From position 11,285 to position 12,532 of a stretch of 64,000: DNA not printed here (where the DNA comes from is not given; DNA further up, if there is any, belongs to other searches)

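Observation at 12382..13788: Response regulator with receiver + pseudo-receiver fused to a guanylate-kinase domain, convergent with an AbrB-PhoU regulator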

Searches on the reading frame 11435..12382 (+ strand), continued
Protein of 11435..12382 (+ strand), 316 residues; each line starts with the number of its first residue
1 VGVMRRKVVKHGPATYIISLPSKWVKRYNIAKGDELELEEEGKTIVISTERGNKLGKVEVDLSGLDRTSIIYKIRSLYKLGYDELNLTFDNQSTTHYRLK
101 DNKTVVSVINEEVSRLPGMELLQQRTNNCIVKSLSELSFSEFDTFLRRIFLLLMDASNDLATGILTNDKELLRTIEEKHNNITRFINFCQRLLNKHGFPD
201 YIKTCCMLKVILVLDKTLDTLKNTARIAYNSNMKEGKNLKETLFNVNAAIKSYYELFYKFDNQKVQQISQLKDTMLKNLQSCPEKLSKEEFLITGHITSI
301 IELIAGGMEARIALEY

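Call 51: find_related_loci(query=A4, collection=genome_contigs, flank=5000)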
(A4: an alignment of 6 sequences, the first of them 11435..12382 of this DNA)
Query A4 (316 aa) in genome_contigs; peptide patterns used: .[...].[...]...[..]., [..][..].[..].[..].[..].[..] (x = any residue, [..] = any of these).
54 stretches matched a pattern; 45 encode a relative of the query (tblastn E <= 1e-3); 44 distinct loci.
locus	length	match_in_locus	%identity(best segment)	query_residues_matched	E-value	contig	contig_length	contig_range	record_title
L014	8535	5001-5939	54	4-316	4e-112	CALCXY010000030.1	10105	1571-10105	MAG TPA_asm: Candidatus Woesearchaeota archaeon isolate ERR599062_bin.4_CONCOCT_v1.1_MAG genome assembly, contig: ERZ841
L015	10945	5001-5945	53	2-316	1e-108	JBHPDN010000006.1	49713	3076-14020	Nanoarchaeota archaeon isolate SAG AM-311-B02 NODE_6_length_49713_cov_32.155806, whole genome shotgun sequence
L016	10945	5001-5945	48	2-316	7e-100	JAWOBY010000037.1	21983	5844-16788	MAG: Candidatus Woesearchaeota archaeon isolate BLK3-3.bin.38 k191_379889, whole genome shotgun sequence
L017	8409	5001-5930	47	4-315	4e-98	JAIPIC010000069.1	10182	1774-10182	MAG: Candidatus Woesearchaeota archaeon isolate Tobar13.5m-G65 Tobar13-5m-C7511, whole genome shotgun sequence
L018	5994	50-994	45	2-316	1e-87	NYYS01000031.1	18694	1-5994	MAG: Candidatus Woesearchaeota archaeon isolate ARS73 MHASMcontig_615730, whole genome shotgun sequence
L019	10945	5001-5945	43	4-316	6e-83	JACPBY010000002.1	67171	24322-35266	MAG: Candidatus Woesearchaeota archaeon isolate NC_groundwater_269_Ag_S-0.2um_49_32 S5_GD2017_2_S2_scaffold_195, whole g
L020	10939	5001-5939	42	4-316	1e-79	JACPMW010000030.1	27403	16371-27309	MAG: Candidatus Woesearchaeota archaeon isolate NC_groundwater_559_Ag_S-0.1um_40_64 S35_SO-1_scaffold_10669, whole genom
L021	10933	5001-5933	42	4-316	2e-79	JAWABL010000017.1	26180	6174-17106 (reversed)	MAG: Candidatus Woesearchaeota archaeon isolate JZ-4_201808_bins_108 JZ-4_201808_bins_108_scaffold_17, whole genome shot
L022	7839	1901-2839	42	4-316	1e-77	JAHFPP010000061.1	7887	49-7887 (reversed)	MAG: Candidatus Woesearchaeota archaeon isolate nzgw53 NODE_26628_length_7888_cov_3.266383, whole genome shotgun sequenc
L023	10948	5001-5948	39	1-316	5e-74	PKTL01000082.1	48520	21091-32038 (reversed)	MAG: Candidatus Woesearchaeota archaeon isolate BM511 sc_369, whole genome shotgun sequence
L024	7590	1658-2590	40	6-314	4e-74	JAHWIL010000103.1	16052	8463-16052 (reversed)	MAG: Candidatus Woesearchaeota archaeon isolate YT1_286 k127_55559402, whole genome shotgun sequence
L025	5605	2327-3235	39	1-304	6e-68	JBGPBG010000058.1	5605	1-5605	MAG: Candidatus Aenigmatarchaeota archaeon isolate OBJ_0618_130150_110 k141_2668511_length_5605_cov_7.1217, whole genome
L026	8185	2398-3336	39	3-316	4e-66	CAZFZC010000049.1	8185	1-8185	MAG TPA_asm: uncultured Methanosarcinales archaeon isolate SRP141376_co3_451 genome assembly, contig: NODE_23628_length_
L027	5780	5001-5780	45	4-263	1e-65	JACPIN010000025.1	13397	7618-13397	MAG: Candidatus Woesearchaeota archaeon isolate NC_groundwater_441_Ag_B-0.1um_35_15 GD18-4_B1_scaffold_1910327, whole ge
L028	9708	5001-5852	37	3-285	1e-62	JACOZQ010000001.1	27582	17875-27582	MAG: Candidatus Woesearchaeota archaeon isolate NC_groundwater_209_Ag_S-0.1um_32_61 S4_GD2017_2_S1_scaffold_1059, whole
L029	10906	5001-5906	37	8-311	3e-62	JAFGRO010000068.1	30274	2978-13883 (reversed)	MAG: Candidatus Woesearchaeota archaeon isolate Zod_Metabat.833 k87_12340883, whole genome shotgun sequence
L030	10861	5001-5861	34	3-287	6e-53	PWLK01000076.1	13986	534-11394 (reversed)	MAG: Candidatus Woesearchaeota archaeon isolate CSSed10_238R1 CS-Sed10-C9733, whole genome shotgun sequence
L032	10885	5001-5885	30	3-306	1e-47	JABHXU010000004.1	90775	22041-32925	MAG: archaeon isolate SI047_bin43 k141_341888, whole genome shotgun sequence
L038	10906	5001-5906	29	3-314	7e-37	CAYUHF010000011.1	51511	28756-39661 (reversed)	MAG TPA_asm: uncultured Methanosarcinales archaeon isolate SRP332253_co2_76 genome assembly, contig: NODE_541_length_515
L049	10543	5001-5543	31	11-200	8e-27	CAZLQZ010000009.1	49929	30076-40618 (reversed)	MAG TPA_asm: uncultured Methanosarcinales archaeon isolate binchicken_co47_193 genome assembly, contig: NODE_417_length_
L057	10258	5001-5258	33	4-92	4e-11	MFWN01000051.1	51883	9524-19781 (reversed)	MAG: Candidatus Pacearchaeota archaeon RBG_13_36_9 RBG_13_scaffold_272, whole genome shotgun sequence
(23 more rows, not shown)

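Call 72: search_protein_families(library=pfam, alignment_id=A5, max_evalue=0.01)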
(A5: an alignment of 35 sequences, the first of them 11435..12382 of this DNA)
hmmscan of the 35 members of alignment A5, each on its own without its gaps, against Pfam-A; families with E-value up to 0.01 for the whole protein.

A. member 1, window:11435-12382:+ (316 aa): 1 family
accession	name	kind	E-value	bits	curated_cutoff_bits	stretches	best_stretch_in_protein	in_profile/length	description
PF04014.23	MazE_antitoxin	-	5.8e-09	36.2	24.7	1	15-52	7-45/48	Antidote-toxin recognition MazE, bacterial antitoxin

B. families by the number of members that match (of 35 scanned): 7 families
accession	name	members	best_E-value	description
PF04014.23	MazE_antitoxin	35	1.2e-09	Antidote-toxin recognition MazE, bacterial antitoxin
PF01895.24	PhoU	4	0.00013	PhoU domain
PF05791.16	Bacillus_HBL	1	0.0023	Bacillus haemolytic enterotoxin (HBL)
PF22339.1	YgxA-like_sub_bind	1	0.0026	YgxA-like substrate binding domain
PF07961.18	MBA1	1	0.0027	MBA1-like protein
PF20956.2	DUF4931_C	1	0.0074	Domain of unknown function (DUF4931) C-terminal domain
PF09468.16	RNase_H2-Ydr279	1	0.0094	Ydr279p protein family (RNase H2 complex component) wHTH domain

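Call 73: predict_structure(alignment_id=A5)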
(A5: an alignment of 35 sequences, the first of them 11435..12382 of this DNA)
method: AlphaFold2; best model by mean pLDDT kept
length: 316 residues; sequences in the alignment: 35
mean_pLDDT: 88.5   pTM: 0.78
mean pLDDT of the five models: 88.5, 87.7, 86.6, 86.4, 85.4
residues with pLDDT >= 90: 195; 70-90: 103; 50-70: 14; < 50: 4
segments of 3 or more residues with pLDDT < 50: none
pLDDT, mean of each block of 10 residues (from residue 1): 72 85 79 76 74 70 96 95 94 92 95 92 93 83 94 98 93 95 95 84 92 97 93 76 94 97 96 86 71 89 96 93
secondary structure, 60 per line:
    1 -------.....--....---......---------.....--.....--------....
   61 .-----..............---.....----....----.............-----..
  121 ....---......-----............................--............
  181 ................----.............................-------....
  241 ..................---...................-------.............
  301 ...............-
elements in order: E8-12 E15-18 H22-27 E37-41 E44-48 E57-61 H67-80 E84-88 E93-96 E101-104 H105-113 E119-124 E128-133 H139-166 H169-196 H201-229 H237-258 H262-280 H288-315

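Call 75: fold_search(model_id=the predicted structure, library=pdb)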
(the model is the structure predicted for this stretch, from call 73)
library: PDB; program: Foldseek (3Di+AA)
matches with E <= 10: 366; with E <= 0.001: 2
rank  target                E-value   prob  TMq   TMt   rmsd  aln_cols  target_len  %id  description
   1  1t8b_A                2.5e-04  1.00  0.48  0.70   3.5       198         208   15  Crystal structure of refolded PHOU-like protein (gi 2983430) from Aquifex aeolicus (released 2004-12-07)
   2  1sum                  9.7e-04  1.00  0.41  0.55   5.7       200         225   11  Crystal structure of a hypothetical protein at 2.0 A resolution (released 2004-08-24)
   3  2i0m                  1.0e-03  1.00  0.46  0.66   4.3       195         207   16  Crystal structure of the phosphate transport system regulatory protein PhoU from Streptococcus pneumoniae (released 2006-09-19)
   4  1t72_G                1.5e-03  1.00  0.47  0.67   3.8       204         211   17  Crystal structure of phosphate transport system protein phoU from Aquifex aeolicus (released 2004-12-07)
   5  1t72_B                2.4e-03  1.00  0.46  0.66   4.1       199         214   16  Crystal structure of phosphate transport system protein phoU from Aquifex aeolicus (released 2004-12-07)
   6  1t72_A                2.5e-03  1.00  0.48  0.69   3.6       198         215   14  Crystal structure of phosphate transport system protein phoU from Aquifex aeolicus (released 2004-12-07)
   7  4q25_B                5.9e-03  1.00  0.50  0.74   3.2       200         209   14  Crystal structure of PhoU from Pseudomonas aeruginosa (released 2015-02-18)
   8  4q25_A                5.9e-03  1.00  0.45  0.66   4.8       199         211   16  Crystal structure of PhoU from Pseudomonas aeruginosa (released 2015-02-18)
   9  1xwm                  7.4e-03  1.00  0.40  0.56   5.9       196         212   10  The crystal structure of PhoU (phosphate uptake regulator), Structural genomics (released 2004-12-14)
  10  1t72_E                1.3e-02  1.00  0.45  0.65   4.3       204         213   17  Crystal structure of phosphate transport system protein phoU from Aquifex aeolicus (released 2004-12-07)
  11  2iiu_A                1.7e-02  1.00  0.37  0.52   5.5       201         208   11  Crystal structure of a putative PhoU-like phosphate regulatory protein (NP_719307.1) from Shewanella oneidensis MR-1 a (released 2006-10-17)
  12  3l39                  3.5e-02  1.00  0.47  0.68   3.7       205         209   12  Crystal structure of Putative PhoU-like phosphate regulatory protein (BT4638) from BACTEROIDES THETAIOTAOMICRON VPI-5482 (released 2010-01-19)
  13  2olt_A                4.3e-02  1.00  0.36  0.48   6.7       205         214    9  Crystal structure of a phou-like protein (so_3770) from shewanella oneidensis mr-1 at 2.00 A resolution (released 2007-02-06)
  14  2olt_C                4.3e-02  1.00  0.35  0.46   7.4       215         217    8  Crystal structure of a phou-like protein (so_3770) from shewanella oneidensis mr-1 at 2.00 A resolution (released 2007-02-06)
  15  2iiu_C                5.4e-02  0.99  0.34  0.44   7.3       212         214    9  Crystal structure of a putative PhoU-like phosphate regulatory protein (NP_719307.1) from Shewanella oneidensis MR-1 a (released 2006-10-17)
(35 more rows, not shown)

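Call 77: search_protein_families(library=pfam, proteins=[L049:5907-7259:-, L019:7685-9619:-, L019:5954-7669:-, L029:5955-7013:-, L020:5942-6760:-, L024:2609-4648:-, L030:5945-6964:-], max_evalue=0.001)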
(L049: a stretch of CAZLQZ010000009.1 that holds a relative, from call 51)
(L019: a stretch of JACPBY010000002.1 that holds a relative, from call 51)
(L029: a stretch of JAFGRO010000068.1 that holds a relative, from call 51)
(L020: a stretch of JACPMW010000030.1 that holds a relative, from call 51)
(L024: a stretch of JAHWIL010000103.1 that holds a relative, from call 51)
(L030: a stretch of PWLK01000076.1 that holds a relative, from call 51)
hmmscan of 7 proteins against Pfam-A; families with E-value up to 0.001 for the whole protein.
L049:5907-7259:- (451 aa): 1 family
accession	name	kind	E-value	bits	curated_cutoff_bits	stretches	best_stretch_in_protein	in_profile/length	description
PF00072.30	Response_reg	-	1.5e-12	48.1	30.2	1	10-130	1-110/111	Response regulator receiver domain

L019:7685-9619:- (645 aa): 5 families
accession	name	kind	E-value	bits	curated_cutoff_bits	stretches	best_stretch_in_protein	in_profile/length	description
PF00072.30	Response_reg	-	1.3e-19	70.8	30.2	1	33-135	1-102/111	Response regulator receiver domain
PF13426.13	PAS_9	-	1.2e-09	38.8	27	1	178-273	1-101/103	PAS domain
PF00989.32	PAS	-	4.4e-07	30.3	22.6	1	168-256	1-95/113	PAS fold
PF13188.13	PAS_8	-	5.3e-06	26.6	21.8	1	169-220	2-50/65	PAS domain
PF01978.25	TrmB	-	0.00028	21.1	25.6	0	482-531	6-55/68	Sugar-specific transcriptional regulator TrmB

L019:5954-7669:- (572 aa): 2 families
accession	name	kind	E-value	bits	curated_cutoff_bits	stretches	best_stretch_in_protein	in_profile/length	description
PF13238.12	AAA_18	-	2.6e-07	31.6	29.4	1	181-214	2-25/128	AAA domain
PF13191.12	AAA_16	-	0.00052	21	32.6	0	164-202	12-49/167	AAA ATPase domain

L029:5955-7013:- (353 aa): 0 families

L020:5942-6760:- (273 aa): 1 family
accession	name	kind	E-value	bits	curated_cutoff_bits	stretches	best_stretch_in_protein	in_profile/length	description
PF00300.27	His_Phos_1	-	4.7e-09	36.6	21.7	1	15-227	1-186/194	Histidine phosphatase superfamily (branch 1)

L024:2609-4648:- (680 aa): 2 families
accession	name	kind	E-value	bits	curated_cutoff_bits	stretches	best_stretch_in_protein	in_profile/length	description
PF00625.27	Guanylate_kin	-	1.2e-09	38.6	25.2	1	272-442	4-167/182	Guanylate kinase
PF13238.12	AAA_18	-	2.8e-07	31.5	29.4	1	274-409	2-114/128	AAA domain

L030:5945-6964:- (340 aa): 1 family
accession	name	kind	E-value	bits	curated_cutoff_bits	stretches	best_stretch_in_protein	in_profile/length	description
PF00072.30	Response_reg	-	4e-13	49.9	30.2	1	26-135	1-100/111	Response regulator receiver domain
